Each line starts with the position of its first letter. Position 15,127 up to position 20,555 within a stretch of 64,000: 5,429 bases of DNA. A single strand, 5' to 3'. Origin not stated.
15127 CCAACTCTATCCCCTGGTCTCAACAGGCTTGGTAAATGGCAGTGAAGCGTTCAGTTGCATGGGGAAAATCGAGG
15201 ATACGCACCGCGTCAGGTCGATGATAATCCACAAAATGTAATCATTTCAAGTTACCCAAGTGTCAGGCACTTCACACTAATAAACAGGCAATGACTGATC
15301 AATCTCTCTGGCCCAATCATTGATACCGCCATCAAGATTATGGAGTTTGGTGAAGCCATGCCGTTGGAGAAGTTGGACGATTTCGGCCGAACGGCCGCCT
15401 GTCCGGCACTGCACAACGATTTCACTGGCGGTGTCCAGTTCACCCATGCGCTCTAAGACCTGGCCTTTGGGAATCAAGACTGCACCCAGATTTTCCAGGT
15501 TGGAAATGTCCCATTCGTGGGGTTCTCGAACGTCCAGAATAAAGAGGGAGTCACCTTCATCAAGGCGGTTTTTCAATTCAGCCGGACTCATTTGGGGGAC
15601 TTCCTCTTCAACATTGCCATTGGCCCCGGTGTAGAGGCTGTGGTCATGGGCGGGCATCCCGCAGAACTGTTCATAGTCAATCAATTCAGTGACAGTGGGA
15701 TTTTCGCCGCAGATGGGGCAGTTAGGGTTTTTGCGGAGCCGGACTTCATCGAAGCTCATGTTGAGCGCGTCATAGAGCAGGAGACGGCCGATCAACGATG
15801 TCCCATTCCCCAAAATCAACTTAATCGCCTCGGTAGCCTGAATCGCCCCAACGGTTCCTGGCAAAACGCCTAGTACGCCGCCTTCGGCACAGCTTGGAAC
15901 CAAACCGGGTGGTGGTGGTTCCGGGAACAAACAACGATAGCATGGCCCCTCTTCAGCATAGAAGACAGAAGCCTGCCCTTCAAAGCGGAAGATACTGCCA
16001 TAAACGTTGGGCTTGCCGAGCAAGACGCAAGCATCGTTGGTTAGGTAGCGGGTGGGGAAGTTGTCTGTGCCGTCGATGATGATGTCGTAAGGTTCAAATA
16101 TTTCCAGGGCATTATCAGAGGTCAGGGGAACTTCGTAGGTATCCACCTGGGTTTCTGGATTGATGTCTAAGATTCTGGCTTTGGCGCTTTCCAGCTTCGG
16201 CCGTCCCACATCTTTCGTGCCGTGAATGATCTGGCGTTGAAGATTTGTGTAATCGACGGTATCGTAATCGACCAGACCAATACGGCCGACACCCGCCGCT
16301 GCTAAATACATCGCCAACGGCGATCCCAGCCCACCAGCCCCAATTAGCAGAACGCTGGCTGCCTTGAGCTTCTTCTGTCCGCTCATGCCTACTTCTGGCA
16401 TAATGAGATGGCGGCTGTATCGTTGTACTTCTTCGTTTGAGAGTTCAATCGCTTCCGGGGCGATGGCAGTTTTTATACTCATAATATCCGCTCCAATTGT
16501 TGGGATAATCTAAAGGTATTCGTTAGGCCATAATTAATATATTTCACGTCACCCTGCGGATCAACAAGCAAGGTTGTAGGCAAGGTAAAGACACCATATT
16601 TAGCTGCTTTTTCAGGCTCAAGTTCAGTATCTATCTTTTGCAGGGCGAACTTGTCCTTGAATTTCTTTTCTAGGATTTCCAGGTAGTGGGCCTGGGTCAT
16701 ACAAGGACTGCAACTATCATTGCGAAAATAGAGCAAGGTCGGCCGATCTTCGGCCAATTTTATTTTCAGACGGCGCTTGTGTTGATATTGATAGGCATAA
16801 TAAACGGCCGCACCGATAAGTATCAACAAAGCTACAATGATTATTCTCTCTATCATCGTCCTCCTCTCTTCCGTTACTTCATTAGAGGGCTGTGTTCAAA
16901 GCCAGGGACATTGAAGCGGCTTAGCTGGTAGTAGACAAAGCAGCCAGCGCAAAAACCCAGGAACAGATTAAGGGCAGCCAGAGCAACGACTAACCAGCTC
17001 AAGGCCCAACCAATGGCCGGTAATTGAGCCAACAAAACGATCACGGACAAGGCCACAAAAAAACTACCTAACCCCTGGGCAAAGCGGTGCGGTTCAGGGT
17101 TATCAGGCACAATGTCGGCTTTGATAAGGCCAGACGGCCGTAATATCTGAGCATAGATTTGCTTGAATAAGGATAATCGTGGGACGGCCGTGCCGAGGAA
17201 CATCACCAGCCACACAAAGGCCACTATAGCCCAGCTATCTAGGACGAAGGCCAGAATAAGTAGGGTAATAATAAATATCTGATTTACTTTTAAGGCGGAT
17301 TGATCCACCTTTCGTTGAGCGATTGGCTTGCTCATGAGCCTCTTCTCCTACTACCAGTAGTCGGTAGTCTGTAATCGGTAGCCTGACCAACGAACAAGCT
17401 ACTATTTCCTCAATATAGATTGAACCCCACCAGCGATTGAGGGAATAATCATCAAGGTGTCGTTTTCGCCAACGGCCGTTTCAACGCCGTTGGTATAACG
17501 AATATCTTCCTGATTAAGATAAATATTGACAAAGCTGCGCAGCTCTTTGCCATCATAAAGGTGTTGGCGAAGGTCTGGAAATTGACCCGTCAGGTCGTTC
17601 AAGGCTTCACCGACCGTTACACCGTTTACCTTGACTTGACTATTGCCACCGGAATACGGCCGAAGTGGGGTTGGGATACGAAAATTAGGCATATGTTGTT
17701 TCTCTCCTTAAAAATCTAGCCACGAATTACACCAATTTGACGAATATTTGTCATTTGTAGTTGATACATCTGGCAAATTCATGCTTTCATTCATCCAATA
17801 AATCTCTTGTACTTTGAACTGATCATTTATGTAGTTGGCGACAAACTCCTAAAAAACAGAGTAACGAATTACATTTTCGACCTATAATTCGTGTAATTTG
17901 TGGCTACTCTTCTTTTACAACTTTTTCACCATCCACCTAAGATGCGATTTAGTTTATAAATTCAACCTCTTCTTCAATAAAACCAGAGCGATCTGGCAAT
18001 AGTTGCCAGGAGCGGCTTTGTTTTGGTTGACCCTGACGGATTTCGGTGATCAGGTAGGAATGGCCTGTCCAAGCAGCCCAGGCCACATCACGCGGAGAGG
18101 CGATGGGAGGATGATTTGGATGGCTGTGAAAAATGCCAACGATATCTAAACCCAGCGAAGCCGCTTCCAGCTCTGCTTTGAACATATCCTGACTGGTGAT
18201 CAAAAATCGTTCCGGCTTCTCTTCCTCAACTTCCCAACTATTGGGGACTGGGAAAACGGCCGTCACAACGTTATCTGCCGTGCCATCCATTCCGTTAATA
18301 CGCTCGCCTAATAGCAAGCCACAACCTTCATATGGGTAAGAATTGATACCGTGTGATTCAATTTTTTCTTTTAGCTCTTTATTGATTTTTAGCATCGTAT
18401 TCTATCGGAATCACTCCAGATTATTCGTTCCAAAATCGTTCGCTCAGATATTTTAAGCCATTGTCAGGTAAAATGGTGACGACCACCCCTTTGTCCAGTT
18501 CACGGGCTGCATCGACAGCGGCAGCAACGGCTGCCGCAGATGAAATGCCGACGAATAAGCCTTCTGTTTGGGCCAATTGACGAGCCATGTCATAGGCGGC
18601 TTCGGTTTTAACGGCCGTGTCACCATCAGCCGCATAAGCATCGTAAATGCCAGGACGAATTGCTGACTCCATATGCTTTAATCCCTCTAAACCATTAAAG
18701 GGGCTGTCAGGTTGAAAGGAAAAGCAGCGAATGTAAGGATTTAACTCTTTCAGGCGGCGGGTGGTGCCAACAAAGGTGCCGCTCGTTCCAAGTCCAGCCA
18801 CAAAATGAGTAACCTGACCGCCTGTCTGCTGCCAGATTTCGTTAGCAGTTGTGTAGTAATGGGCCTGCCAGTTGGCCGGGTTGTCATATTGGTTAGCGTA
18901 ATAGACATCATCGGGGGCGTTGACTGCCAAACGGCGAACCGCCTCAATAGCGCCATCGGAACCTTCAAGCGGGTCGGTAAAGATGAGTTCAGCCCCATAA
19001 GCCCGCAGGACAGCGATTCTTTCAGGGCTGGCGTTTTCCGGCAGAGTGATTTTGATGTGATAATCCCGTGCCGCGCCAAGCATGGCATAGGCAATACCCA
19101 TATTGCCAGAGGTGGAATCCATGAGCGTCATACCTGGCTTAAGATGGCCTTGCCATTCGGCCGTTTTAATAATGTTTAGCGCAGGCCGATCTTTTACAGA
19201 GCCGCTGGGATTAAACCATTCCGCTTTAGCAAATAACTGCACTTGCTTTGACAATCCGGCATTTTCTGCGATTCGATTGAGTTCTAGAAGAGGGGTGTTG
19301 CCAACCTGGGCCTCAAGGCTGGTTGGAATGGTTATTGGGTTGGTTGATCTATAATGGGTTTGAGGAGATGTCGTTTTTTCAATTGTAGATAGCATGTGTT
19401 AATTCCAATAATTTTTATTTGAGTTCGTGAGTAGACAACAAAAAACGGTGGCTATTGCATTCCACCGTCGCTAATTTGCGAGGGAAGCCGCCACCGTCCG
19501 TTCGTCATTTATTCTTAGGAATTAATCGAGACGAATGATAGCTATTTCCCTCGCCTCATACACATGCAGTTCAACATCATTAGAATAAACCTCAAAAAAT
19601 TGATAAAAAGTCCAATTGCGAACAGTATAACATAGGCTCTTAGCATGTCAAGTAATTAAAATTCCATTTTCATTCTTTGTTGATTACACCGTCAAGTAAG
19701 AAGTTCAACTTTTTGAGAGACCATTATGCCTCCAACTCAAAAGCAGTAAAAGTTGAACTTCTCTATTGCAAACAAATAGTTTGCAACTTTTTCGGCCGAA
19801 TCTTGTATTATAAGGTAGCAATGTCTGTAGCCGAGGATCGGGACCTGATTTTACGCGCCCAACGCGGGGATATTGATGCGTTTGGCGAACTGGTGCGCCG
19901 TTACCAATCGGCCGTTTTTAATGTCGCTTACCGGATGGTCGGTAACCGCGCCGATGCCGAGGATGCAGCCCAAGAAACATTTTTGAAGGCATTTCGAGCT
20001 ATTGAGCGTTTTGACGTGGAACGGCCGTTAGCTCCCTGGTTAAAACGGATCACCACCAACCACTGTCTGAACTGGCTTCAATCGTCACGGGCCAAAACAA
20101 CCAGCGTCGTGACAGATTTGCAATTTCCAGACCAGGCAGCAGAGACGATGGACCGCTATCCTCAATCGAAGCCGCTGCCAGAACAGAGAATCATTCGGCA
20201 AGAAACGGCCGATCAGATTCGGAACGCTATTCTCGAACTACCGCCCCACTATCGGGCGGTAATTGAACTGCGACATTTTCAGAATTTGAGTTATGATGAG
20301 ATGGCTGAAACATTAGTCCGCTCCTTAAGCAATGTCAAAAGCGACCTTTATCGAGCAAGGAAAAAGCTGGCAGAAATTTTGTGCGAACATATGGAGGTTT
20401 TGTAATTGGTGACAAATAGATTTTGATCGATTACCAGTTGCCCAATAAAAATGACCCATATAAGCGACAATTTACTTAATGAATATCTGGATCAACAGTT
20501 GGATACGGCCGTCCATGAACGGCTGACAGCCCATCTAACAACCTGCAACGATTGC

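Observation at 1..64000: Hyper-abundant palindrome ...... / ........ across the whole window (HIP-like element)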

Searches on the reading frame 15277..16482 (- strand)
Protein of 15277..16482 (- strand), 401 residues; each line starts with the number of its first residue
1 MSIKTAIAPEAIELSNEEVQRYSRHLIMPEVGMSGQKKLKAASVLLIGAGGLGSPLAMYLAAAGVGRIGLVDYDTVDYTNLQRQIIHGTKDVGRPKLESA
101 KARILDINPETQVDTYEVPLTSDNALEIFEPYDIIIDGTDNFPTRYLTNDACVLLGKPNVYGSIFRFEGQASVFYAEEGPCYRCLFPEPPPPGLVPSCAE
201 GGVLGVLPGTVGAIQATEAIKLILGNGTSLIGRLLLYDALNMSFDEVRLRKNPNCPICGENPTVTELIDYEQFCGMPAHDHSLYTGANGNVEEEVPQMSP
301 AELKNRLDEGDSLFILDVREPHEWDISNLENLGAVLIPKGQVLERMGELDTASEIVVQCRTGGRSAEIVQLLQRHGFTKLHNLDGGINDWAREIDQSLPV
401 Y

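Call 65: search_protein_families(library=pfam, proteins=[window:15277-16482:-], max_evalue=0.0001)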
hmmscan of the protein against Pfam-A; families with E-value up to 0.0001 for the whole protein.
window:15277-16482:- (401 aa): 2 families
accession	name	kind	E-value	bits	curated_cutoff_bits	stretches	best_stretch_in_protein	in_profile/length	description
PF00899.27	ThiF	-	8.3e-86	287.4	28.1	1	22-256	1-237/238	ThiF family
PF00581.25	Rhodanese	-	9.9e-17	61.7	22.2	1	299-392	1-101/102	Rhodanese-like domain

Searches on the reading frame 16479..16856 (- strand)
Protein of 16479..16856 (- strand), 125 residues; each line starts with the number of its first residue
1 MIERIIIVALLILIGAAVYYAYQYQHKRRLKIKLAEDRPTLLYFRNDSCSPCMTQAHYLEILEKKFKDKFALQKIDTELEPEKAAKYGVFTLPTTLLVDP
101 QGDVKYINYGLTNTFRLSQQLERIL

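Call 65: search_protein_families(library=pfam, proteins=[window:16479-16856:-], max_evalue=0.0001)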
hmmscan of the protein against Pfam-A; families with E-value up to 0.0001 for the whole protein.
window:16479-16856:- (125 aa): 3 families
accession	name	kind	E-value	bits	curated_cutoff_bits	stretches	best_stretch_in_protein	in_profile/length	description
PF00085.26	Thioredoxin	-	2.5e-08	34.3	23.5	1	33-105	13-86/103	Thioredoxin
PF13728.12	TraF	-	5e-07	30.2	23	1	21-113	113-215/224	F plasmid transfer operon protein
PF00578.27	AhpC-TSA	-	8.5e-06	26.2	26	0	29-69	17-58/124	AhpC/TSA family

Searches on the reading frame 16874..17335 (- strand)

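Call 65: search_protein_families(library=pfam, proteins=[window:16874-17335:-], max_evalue=0.0001)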
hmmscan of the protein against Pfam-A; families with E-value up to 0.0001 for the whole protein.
window:16874-17335:- (153 aa): 1 family
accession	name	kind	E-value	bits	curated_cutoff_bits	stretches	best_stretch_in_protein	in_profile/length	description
PF14340.12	DUF4395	-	2.1e-31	109.3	24.5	1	10-140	1-130/130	Domain of unknown function (DUF4395)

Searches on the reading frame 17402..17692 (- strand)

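Call 65: search_protein_families(library=pfam, proteins=[window:17402-17692:-], max_evalue=0.0001)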
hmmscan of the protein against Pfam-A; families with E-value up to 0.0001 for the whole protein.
window:17402-17692:- (96 aa): 1 family
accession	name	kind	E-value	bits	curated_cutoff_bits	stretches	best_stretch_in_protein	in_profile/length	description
PF02597.26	ThiS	-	1.9e-10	41.6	22.5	1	6-89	3-76/76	ThiS family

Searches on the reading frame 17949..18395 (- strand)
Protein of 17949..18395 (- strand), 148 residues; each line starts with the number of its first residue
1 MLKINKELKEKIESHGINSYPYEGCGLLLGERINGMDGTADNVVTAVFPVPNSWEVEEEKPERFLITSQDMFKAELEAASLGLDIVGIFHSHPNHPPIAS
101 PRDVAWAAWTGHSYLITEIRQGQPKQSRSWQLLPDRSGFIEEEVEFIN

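Call 65: search_protein_families(library=pfam, proteins=[window:17949-18395:-], max_evalue=0.0001)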
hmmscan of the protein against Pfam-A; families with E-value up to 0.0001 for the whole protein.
window:17949-18395:- (148 aa): 1 family
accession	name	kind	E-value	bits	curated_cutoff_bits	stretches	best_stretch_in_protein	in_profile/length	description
PF14464.11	Prok-JAB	-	8.8e-16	58.3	25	1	8-132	4-113/114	Prokaryotic homologs of the JAB domain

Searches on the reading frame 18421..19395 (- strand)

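Call 65: search_protein_families(library=pfam, proteins=[window:18421-19395:-], max_evalue=0.0001)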
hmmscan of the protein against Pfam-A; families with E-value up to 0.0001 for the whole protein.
window:18421-19395:- (324 aa): 1 family
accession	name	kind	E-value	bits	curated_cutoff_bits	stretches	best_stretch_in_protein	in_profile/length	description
PF00291.31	PALP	-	6.2e-70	236.3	35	1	29-311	3-295/295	Pyridoxal-phosphate dependent enzyme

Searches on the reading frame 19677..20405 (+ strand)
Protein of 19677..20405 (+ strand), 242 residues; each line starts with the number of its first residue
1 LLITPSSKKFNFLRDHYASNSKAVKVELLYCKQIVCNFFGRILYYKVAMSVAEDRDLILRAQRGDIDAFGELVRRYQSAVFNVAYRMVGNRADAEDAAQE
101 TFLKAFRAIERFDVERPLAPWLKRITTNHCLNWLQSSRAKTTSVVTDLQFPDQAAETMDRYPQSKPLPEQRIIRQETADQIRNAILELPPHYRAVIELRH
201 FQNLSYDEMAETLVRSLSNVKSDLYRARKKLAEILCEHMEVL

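Call 65: search_protein_families(library=pfam, proteins=[window:19677-20405:+], max_evalue=0.0001)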
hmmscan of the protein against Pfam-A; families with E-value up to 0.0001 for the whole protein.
window:19677-20405:+ (242 aa): 4 families
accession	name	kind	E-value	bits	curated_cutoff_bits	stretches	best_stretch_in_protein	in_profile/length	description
PF04542.20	Sigma70_r2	-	2.3e-20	72.6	24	1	72-138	1-69/71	Sigma-70 region 2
PF08281.18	Sigma70_r4_2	-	2.5e-16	59.5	25.7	1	179-231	2-54/54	Sigma-70, region 4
PF04545.22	Sigma70_r4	-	5.9e-07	29.3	24.1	1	184-231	1-48/50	Sigma-70, region 4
PF07638.17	Sigma70_ECF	-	3.6e-06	27.4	21.1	0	183-233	131-181/185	ECF sigma factor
